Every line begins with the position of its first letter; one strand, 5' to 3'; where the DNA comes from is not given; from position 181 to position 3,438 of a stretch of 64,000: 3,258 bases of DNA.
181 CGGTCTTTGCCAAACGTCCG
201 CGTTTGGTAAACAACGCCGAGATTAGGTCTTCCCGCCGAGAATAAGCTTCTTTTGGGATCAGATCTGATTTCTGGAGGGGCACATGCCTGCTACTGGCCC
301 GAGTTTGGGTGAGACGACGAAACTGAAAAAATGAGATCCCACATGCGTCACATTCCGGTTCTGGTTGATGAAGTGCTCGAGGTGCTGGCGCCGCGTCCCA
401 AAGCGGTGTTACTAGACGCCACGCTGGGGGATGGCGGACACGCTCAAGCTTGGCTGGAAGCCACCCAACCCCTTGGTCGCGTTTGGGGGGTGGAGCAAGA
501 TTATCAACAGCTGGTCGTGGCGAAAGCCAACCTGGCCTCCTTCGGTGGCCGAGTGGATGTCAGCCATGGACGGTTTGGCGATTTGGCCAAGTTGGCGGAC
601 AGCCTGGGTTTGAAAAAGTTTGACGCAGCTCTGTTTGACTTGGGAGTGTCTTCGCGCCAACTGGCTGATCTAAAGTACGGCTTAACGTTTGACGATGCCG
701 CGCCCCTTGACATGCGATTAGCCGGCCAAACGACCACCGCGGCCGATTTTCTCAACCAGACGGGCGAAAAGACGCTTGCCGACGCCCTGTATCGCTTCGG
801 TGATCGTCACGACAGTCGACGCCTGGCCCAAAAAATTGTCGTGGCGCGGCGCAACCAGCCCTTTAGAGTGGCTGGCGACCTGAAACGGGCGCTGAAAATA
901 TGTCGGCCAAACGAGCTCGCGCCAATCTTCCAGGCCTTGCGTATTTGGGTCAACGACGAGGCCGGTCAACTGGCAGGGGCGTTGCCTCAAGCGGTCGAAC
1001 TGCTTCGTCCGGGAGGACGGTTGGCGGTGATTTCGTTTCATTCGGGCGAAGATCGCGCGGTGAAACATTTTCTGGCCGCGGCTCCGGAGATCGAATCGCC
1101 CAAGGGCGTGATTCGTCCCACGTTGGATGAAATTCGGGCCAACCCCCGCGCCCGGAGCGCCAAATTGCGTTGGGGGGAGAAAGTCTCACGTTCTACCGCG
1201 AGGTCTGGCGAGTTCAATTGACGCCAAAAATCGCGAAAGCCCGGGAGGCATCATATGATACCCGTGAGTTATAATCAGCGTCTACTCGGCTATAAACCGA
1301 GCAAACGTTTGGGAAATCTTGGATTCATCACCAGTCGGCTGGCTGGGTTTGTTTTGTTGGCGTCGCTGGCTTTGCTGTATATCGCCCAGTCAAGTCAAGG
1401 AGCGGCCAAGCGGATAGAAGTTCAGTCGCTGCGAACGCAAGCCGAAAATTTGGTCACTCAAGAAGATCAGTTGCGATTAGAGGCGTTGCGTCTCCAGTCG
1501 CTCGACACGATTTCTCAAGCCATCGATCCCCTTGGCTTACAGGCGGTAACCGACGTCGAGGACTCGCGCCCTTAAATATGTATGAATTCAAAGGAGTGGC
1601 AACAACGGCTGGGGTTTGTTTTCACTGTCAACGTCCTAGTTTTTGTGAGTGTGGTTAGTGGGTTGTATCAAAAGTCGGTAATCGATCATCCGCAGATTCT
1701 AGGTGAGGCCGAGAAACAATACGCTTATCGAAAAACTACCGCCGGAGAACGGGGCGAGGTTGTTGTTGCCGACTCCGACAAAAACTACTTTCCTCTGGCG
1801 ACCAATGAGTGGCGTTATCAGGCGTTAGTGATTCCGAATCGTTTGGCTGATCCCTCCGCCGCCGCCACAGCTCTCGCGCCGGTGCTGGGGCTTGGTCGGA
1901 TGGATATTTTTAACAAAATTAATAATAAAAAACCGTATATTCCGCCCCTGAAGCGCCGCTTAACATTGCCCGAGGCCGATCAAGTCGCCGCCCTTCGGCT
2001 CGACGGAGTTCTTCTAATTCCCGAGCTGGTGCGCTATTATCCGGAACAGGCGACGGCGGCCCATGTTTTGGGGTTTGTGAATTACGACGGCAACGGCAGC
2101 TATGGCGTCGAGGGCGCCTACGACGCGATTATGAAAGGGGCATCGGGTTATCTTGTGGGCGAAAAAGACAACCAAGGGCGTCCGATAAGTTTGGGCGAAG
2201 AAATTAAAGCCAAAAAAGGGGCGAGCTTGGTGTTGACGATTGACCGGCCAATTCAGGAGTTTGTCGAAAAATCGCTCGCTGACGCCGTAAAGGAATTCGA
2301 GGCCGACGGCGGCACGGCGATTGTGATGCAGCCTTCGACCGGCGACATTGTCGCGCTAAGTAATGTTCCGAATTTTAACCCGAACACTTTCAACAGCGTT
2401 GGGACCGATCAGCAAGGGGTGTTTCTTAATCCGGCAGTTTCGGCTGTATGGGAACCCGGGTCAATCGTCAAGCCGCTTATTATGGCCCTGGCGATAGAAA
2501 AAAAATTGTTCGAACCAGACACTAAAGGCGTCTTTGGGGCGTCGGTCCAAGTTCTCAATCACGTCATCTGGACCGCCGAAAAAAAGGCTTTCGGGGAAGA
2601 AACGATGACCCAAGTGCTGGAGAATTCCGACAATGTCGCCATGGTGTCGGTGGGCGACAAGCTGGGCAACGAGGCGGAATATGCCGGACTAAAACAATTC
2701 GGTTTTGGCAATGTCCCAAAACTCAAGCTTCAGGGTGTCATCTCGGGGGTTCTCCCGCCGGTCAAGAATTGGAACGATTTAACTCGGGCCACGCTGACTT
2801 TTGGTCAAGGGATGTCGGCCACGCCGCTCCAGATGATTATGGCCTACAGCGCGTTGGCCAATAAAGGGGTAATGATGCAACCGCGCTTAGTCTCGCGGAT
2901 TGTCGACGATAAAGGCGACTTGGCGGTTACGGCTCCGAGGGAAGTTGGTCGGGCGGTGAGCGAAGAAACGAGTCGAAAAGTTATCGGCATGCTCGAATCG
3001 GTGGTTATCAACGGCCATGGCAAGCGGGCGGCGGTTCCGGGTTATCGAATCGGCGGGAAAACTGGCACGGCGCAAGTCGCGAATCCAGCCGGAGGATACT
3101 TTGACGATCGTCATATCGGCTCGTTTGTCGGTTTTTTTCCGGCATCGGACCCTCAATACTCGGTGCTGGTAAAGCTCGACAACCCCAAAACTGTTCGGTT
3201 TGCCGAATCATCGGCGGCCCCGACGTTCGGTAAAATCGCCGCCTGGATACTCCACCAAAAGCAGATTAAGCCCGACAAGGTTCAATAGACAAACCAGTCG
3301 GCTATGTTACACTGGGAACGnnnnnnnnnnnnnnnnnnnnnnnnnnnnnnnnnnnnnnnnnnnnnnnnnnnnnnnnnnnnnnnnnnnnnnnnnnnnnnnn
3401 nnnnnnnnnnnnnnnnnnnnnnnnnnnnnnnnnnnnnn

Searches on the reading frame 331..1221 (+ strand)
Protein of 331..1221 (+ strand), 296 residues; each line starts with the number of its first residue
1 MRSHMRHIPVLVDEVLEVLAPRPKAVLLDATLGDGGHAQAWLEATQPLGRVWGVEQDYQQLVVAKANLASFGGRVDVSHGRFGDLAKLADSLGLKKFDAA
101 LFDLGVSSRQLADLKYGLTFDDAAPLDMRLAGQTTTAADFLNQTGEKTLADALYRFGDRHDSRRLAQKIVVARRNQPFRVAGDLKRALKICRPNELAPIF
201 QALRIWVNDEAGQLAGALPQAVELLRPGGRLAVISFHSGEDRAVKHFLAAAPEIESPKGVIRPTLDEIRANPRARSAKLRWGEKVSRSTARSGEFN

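Call 4: search_protein_families(library=pfam, proteins=[window:331-1221:+], max_evalue=0.01)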
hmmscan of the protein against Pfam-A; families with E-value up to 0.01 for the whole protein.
window:331-1221:+ (296 aa): 2 families
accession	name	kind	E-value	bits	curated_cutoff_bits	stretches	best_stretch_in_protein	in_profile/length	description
PF01795.25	Methyltransf_5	-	1.5e-75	255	27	1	5-284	2-308/309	MraW methylase family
PF01189.24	Methyltr_RsmB-F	-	0.003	17.7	27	1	18-107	3-90/199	16S rRNA methyltransferase RsmB/F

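Call 5: search_protein_families(library=ncbifam, proteins=[window:331-1221:+], max_evalue=0.01)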
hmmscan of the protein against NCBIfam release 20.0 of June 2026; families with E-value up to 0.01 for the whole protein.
window:331-1221:+ (296 aa): 2 families
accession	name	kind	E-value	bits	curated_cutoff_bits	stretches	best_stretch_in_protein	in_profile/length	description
TIGR00006.1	TIGR00006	equivalog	5.6e-68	229.7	154.3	1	4-284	4-309/310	16S rRNA (cytosine(1402)-N(4))-methyltransferase RsmH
NF053511.1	tRNA_U34_MnmM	equivalog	0.0044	16.6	135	0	22-105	16-97/183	tRNA 5-(aminomethyl)-2-thiouridylate-methyltransferase MnmM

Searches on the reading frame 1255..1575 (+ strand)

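Call 4: search_protein_families(library=pfam, proteins=[window:1255-1575:+], max_evalue=0.01)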
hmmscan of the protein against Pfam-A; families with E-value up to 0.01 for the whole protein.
window:1255-1575:+ (106 aa): 1 family
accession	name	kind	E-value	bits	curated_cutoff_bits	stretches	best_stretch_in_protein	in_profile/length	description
PF19579.4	FtsL_2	-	0.0019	18.5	24.6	1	31-97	20-86/100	Bacteriodetes cell division protein (FtsL-like)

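Call 5: search_protein_families(library=ncbifam, proteins=[window:1255-1575:+], max_evalue=0.01)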
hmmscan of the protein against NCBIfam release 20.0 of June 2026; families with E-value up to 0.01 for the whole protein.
window:1255-1575:+ (106 aa): 0 families

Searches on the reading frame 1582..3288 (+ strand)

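Call 4: search_protein_families(library=pfam, proteins=[window:1582-3288:+], max_evalue=0.01)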
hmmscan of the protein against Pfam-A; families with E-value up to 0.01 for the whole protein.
window:1582-3288:+ (568 aa): 4 families
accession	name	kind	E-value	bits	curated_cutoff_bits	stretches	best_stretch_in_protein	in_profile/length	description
PF00905.27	Transpeptidase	-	2.6e-72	244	22.1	1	244-552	1-297/299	Penicillin binding protein transpeptidase domain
PF03717.20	PBP_dimer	-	2.7e-13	51.2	24.4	1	55-203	4-177/180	Penicillin-binding Protein dimerisation domain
PF21922.1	PBP_dimer_2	-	0.00098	19.8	27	1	150-192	24-65/83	Penicillin binding protein A dimerisation domain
PF13354.11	Beta-lactamase2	-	0.0062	16.3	22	0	289-378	20-115/214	Beta-lactamase enzyme family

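Call 5: search_protein_families(library=ncbifam, proteins=[window:1582-3288:+], max_evalue=0.01)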
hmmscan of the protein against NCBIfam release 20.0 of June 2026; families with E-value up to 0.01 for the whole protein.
window:1582-3288:+ (568 aa): 23 families
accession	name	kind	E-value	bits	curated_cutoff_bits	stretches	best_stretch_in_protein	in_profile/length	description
TIGR02214.1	spoVD_pbp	equivalog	2.7e-114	382.8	688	1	15-567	7-565/636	stage V sporulation protein D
TIGR03423.1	pbp2_mrdA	equivalog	1e-82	278.6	455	1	9-556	2-590/593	penicillin-binding protein 2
NF011685.0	PRK15105.1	subfamily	2.9e-72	244.1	737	1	102-566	117-567/588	peptidoglycan glycosyltransferase FtsI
NF053573.1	PBP2_PenA_Neis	exception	5.3e-64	216.8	1105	1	8-564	26-568/572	peptidoglycan D,D-transpeptidase PBP2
NF038271.1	strep_PBP2X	exception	4.1e-52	177.4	1050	1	141-539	173-597/750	penicillin-binding protein PBP2X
TIGR02074.1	PBP_1a_fam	subfamily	5.2e-34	117.9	508.75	1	210-518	220-506/535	PBP1A family penicillin-binding protein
NF051842.1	PBP4_5_Efaec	equivalog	1.4e-31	109.6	700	1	51-537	159-650/668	penicillin-binding protein PBP4(5)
NF008061.0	PRK10795.1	equivalog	2.4e-28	99.1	962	1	14-501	26-553/634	peptidoglycan DD-transpeptidase MrdA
NF038276.1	strep_PBP2A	exception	1.9e-18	66.1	1100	1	243-499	353-581/716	penicillin-binding protein PBP2A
NF051885.1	tranpepglycosPbpC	equivalog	1.1e-15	57.4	900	1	213-499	291-546/632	multimodular transpeptidase-transglycosylase PbpC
NF038272.1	strep_PBP1A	exception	2.6e-14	52.4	1075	1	282-499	356-561/658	penicillin-binding protein PBP1A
NF000407.1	MECC_PBP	exception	2.5e-13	49.2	1500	1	165-519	266-618/665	PBP2a family beta-lactam-resistant peptidoglycan transpeptidase MecC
NF038278.1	strep_PBP2B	exception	5.2e-13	48.3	975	1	169-446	260-554/678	penicillin-binding protein PBP2B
NF000237.1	MECA_PBP2A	equivalog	3.3e-12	45.5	750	1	172-440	279-553/668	PBP2a family beta-lactam-resistant peptidoglycan transpeptidase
NF000406.1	MECB_PBP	exception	5.8e-12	44.8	1450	1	171-519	277-627/674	PBP2a family beta-lactam-resistant peptidoglycan transpeptidase MecB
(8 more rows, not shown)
